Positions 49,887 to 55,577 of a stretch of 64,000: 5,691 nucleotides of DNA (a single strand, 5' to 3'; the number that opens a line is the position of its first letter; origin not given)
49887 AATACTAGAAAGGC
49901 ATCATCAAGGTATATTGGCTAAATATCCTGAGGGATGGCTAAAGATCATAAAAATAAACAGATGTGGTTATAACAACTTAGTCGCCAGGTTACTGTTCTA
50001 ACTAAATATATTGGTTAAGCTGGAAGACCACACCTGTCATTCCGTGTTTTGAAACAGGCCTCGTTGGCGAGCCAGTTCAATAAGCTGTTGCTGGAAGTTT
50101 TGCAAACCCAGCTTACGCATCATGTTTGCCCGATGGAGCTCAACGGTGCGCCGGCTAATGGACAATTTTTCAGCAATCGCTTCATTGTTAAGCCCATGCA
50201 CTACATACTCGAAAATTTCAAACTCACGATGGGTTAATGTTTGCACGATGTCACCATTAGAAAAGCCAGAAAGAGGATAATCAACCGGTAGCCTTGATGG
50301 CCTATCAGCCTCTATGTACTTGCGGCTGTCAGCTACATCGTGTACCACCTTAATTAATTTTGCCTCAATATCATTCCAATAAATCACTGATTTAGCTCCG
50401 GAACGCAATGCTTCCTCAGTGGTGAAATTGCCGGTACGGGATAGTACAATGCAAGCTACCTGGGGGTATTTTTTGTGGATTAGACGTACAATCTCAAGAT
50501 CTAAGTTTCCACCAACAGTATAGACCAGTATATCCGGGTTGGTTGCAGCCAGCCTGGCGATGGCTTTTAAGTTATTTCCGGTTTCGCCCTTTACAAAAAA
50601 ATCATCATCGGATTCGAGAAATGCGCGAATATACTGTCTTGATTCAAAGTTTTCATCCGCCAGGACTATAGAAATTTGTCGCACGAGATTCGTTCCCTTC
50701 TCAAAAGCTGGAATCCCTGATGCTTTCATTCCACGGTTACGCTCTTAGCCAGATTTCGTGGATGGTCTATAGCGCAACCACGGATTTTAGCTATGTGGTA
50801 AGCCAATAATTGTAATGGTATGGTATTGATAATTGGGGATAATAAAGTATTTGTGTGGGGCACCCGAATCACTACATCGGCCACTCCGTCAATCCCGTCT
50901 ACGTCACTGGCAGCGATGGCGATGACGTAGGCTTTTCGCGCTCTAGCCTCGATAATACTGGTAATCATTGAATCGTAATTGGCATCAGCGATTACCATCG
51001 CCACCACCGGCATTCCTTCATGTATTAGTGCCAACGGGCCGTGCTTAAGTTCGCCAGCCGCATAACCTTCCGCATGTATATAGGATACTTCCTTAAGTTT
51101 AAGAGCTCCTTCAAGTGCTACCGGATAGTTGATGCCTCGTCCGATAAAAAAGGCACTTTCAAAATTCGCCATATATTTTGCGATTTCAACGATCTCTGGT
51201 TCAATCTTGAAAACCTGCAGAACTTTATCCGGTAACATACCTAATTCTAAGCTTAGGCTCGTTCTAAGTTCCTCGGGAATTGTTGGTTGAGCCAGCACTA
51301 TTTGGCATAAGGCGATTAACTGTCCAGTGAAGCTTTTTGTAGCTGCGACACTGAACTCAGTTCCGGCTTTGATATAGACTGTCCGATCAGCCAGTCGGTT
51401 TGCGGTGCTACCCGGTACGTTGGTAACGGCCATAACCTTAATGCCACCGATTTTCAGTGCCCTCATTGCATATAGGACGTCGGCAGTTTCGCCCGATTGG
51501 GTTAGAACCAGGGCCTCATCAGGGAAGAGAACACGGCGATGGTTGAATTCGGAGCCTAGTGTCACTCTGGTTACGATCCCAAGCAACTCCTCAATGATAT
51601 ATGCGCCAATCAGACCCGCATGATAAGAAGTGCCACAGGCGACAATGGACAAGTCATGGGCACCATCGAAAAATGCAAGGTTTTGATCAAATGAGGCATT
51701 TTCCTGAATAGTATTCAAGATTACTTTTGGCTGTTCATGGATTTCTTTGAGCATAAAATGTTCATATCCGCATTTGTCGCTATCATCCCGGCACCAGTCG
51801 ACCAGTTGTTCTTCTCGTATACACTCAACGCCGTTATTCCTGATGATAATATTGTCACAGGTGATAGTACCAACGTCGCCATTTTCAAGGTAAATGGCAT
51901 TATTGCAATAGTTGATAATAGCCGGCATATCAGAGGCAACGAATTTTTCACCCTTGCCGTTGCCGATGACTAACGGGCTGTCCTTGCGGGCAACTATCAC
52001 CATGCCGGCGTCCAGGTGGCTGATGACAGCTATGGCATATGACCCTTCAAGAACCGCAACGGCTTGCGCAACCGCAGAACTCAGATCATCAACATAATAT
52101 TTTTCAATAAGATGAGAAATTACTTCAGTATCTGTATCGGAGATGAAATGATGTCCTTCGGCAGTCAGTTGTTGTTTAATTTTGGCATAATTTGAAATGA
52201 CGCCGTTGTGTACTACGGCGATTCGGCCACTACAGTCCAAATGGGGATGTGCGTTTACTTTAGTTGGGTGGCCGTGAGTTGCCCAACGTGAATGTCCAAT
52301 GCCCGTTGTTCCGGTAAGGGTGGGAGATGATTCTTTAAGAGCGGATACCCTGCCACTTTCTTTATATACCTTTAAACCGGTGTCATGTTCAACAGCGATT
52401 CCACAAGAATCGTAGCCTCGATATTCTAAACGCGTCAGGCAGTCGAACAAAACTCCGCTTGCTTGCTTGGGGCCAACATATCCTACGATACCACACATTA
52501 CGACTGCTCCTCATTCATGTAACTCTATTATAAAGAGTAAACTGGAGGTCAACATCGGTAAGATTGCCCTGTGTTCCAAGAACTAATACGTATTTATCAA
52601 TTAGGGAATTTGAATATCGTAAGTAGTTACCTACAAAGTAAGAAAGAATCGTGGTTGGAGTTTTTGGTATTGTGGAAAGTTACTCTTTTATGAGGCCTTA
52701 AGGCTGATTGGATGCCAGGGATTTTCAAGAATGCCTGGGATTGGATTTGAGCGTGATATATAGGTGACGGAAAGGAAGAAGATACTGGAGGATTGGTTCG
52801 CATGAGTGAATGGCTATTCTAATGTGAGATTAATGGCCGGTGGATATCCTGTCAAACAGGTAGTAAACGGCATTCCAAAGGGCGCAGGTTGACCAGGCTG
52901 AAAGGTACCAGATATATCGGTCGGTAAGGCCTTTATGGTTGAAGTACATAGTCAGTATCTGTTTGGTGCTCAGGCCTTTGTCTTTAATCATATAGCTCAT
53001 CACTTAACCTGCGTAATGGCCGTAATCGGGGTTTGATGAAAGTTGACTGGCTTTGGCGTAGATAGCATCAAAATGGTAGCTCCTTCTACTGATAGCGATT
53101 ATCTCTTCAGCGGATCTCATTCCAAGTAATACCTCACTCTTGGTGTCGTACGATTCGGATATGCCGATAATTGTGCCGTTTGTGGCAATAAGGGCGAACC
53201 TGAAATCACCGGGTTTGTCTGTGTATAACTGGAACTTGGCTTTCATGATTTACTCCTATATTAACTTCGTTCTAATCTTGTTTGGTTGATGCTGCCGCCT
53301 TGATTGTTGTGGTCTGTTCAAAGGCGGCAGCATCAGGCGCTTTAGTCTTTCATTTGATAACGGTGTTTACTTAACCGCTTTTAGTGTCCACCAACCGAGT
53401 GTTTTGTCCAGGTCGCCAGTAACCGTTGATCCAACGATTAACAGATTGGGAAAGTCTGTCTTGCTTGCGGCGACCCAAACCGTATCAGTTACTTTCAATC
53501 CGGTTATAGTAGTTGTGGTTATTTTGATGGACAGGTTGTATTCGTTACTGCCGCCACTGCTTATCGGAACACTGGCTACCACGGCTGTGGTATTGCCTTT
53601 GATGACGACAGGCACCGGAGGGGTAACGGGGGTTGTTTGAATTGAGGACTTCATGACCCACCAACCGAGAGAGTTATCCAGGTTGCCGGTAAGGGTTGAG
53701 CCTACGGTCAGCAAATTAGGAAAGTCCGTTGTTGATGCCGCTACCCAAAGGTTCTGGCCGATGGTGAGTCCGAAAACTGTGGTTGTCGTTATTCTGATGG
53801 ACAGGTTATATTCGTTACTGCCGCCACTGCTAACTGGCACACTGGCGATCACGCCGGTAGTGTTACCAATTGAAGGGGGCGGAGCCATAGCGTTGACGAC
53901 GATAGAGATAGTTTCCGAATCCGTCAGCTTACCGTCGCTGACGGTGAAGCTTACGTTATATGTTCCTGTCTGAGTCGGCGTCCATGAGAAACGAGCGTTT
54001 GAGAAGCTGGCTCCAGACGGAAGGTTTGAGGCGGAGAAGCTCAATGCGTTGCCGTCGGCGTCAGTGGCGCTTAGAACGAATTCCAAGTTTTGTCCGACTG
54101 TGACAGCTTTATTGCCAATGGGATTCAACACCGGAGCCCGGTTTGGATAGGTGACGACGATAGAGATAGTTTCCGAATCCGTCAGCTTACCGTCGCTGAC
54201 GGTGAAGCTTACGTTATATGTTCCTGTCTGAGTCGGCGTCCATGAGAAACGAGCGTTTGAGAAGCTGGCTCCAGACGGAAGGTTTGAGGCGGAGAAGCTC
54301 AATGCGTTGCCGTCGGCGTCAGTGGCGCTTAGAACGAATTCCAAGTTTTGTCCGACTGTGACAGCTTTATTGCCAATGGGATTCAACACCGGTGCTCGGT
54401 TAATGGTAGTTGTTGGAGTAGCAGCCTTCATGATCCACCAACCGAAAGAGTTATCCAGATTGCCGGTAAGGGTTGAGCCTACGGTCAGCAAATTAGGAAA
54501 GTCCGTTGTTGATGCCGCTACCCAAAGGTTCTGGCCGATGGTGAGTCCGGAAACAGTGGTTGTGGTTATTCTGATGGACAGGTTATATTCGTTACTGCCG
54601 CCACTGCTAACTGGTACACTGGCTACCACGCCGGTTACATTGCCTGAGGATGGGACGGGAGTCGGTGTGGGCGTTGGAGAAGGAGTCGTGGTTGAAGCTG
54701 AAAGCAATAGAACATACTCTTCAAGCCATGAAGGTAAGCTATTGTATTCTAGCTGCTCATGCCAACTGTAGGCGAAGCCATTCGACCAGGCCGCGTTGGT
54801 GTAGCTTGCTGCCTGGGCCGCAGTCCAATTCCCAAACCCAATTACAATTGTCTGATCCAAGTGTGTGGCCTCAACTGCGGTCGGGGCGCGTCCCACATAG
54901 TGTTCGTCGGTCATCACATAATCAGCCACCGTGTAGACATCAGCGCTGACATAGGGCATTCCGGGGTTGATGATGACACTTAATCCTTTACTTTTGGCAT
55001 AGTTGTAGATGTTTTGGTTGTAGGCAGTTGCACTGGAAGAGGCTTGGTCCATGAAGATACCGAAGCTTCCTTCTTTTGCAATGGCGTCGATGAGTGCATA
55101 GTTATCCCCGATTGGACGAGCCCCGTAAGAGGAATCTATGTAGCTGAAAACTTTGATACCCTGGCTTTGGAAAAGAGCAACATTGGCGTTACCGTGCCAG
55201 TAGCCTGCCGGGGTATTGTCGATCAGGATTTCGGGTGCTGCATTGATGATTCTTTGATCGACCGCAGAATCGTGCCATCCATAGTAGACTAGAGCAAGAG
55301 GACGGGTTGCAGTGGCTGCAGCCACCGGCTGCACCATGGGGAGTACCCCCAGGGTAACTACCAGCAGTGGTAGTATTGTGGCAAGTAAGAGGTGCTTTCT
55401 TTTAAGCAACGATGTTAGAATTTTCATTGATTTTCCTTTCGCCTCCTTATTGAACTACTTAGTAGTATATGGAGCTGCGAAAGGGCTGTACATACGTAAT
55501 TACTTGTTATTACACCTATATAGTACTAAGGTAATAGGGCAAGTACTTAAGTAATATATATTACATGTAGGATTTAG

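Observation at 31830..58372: Pel/GAG-like surface-polysaccharide locus built around a pelF-pelG pair but lacking every other Pel component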

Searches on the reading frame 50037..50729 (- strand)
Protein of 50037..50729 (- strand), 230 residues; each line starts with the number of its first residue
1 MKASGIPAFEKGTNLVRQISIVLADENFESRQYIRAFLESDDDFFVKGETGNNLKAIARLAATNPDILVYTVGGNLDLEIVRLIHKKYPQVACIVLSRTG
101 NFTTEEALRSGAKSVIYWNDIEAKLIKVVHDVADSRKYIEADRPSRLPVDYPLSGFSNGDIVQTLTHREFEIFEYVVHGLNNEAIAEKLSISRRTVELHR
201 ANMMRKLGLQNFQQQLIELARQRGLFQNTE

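Call 3: search_protein_families(library=pfam, proteins=[window:50037-50729:-], max_evalue=0.01)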
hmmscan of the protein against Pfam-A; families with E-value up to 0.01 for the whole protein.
window:50037-50729:- (230 aa): 3 families
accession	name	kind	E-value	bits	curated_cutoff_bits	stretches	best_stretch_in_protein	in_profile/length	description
PF00196.25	GerE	-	2.9e-18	65.7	23.5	1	163-214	1-52/57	Bacterial regulatory proteins, luxR family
PF00072.30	Response_reg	-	8.6e-06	26.3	30.2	1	21-116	1-97/111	Response regulator receiver domain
PF08281.18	Sigma70_r4_2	-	2.9e-05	24.1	25.7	1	161-202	7-49/54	Sigma-70, region 4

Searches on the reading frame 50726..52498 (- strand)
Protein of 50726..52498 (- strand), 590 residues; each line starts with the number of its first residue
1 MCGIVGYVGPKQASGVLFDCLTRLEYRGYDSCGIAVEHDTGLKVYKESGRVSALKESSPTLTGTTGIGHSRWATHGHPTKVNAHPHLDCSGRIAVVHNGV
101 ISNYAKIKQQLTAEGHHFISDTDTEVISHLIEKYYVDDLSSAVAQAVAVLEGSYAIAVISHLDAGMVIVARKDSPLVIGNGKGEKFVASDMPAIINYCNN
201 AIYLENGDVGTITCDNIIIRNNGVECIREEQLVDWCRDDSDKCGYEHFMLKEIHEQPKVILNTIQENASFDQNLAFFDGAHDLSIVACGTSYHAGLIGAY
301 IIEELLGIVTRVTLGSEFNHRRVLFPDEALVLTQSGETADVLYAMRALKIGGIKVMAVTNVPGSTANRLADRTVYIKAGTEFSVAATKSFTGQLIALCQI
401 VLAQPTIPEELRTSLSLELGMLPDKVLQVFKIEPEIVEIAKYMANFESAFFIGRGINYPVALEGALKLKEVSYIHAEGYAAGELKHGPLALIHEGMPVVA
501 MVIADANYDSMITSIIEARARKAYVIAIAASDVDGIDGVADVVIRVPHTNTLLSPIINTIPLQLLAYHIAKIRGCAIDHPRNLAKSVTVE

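Call 3: search_protein_families(library=pfam, proteins=[window:50726-52498:-], max_evalue=0.01)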
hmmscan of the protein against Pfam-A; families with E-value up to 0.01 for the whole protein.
window:50726-52498:- (590 aa): 4 families
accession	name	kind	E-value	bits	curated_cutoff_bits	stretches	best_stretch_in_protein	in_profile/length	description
PF01380.27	SIS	-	3e-44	150.4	25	2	447-570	6-128/131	SIS domain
PF13522.11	GATase_6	-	1.3e-18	67.7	27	1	62-182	9-122/130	Glutamine amidotransferase domain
PF13537.11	GATase_7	-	2.7e-15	56.9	25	1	83-194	13-121/123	Glutamine amidotransferase domain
PF13230.11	GATase_4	-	0.0085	15.5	23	0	59-127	68-133/272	Glutamine amidotransferases class-II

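Call 41: search_protein_families(library=ncbifam, proteins=[window:50726-52498:-], max_evalue=0.00001)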
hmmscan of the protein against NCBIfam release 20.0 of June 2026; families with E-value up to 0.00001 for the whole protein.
window:50726-52498:- (590 aa): 12 families
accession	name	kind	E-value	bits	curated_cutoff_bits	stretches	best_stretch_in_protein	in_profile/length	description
NF001484.0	PRK00331.1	subfamily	3.6e-219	729.1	381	1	1-590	1-601/601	isomerizing glutamine--fructose-6-phosphate transaminase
TIGR01135.1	glmS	equivalog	2.5e-217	723.1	418.05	1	2-590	1-607/607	glutamine--fructose-6-phosphate transaminase (isomerizing)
NF046059.1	NagB_SO3506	equivalog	7.7e-38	130.6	430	1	248-534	3-288/330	glucosamine-6-phosphate deaminase NagB-II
TIGR01134.1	purF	equivalog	7.3e-31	108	350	1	2-195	1-200/432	amidophosphoribosyltransferase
NF041128.1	glucosaP_deam_GlmD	equivalog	3.2e-30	105.5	580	1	249-587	3-321/323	glucosamine-6-phosphate deaminase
TIGR01536.1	asn_synth_AEB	equivalog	5.5e-15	55.4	267.1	1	2-203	1-175/517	asparagine synthase (glutamine-hydrolyzing)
TIGR03104.1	trio_amidotrans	equivalog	2.9e-11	42.3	570.1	1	63-196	41-167/589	N-acetylglutaminylglutamine amidotransferase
NF006949.0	PRK09431.1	equivalog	3.3e-11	42.4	499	1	81-207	58-178/554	asparagine synthase B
NF040776.2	AlsR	equivalog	6.4e-09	35.1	400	0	327-376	178-227/279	transcriptional repressor AlsR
TIGR03108.1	eps_aminotran_1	hypoth_equivalog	2e-07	30.1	816.9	1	83-137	60-114/628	XrtA/PEP-CTERM system amidotransferase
NF001628.0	PRK00414.1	equivalog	1.4e-06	28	265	0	502-550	118-166/192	D-sedoheptulose 7-phosphate isomerase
TIGR02815.1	agaS_fam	subfamily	4.5e-06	25.9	529.2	0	383-581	158-355/372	putative sugar isomerase, AgaS family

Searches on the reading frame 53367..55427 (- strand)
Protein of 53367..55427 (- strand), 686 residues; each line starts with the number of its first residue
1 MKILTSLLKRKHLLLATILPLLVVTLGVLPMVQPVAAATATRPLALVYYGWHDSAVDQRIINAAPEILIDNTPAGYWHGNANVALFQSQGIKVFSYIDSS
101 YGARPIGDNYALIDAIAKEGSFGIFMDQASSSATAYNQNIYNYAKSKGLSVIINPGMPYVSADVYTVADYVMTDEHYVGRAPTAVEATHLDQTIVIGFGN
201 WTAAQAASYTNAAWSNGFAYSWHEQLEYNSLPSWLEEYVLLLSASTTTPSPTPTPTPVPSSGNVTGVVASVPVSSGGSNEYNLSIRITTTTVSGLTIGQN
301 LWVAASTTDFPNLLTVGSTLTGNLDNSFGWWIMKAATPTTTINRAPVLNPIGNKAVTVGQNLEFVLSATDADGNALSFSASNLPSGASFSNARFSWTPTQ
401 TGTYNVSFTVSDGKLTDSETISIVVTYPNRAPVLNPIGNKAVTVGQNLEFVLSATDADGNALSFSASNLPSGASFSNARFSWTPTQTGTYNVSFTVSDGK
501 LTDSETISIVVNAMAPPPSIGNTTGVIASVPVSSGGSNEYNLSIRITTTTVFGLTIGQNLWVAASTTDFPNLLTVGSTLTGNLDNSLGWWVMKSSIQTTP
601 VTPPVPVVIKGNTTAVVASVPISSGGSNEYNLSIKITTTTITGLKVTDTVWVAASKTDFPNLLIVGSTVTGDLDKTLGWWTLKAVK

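Call 4: search_protein_families(library=pfam, proteins=[window:53367-55427:-], max_evalue=0.01)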
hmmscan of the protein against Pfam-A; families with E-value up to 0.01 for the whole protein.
window:53367-55427:- (686 aa): 7 families
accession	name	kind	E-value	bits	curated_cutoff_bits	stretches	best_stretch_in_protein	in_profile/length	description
PF17963.7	Big_9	-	1.3e-17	64.8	23.6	2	343-423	1-88/89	Bacterial Ig domain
PF18911.6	PKD_4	-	3.7e-11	43.4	27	2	343-425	1-83/85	PKD domain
PF00801.26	PKD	-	3.7e-10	40.1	23.5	2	354-424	9-79/80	PKD domain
PF00630.25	Filamin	-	3.8e-07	31.3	26.9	0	355-412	16-72/93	Filamin/ABP280 repeat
PF23616.1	Ig_GEX2_N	-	6.6e-07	29.8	27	0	352-418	31-99/105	GEX2 N-terminal Ig-like domain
PF12218.14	End_N_terminal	-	2.2e-05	24.5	26.3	0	369-396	24-51/67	N terminal extension of bacteriophage endosialidase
PF13576.12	Pentapeptide_3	-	0.00094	19.8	27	0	373-395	19-39/48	Pentapeptide repeats (9 copies)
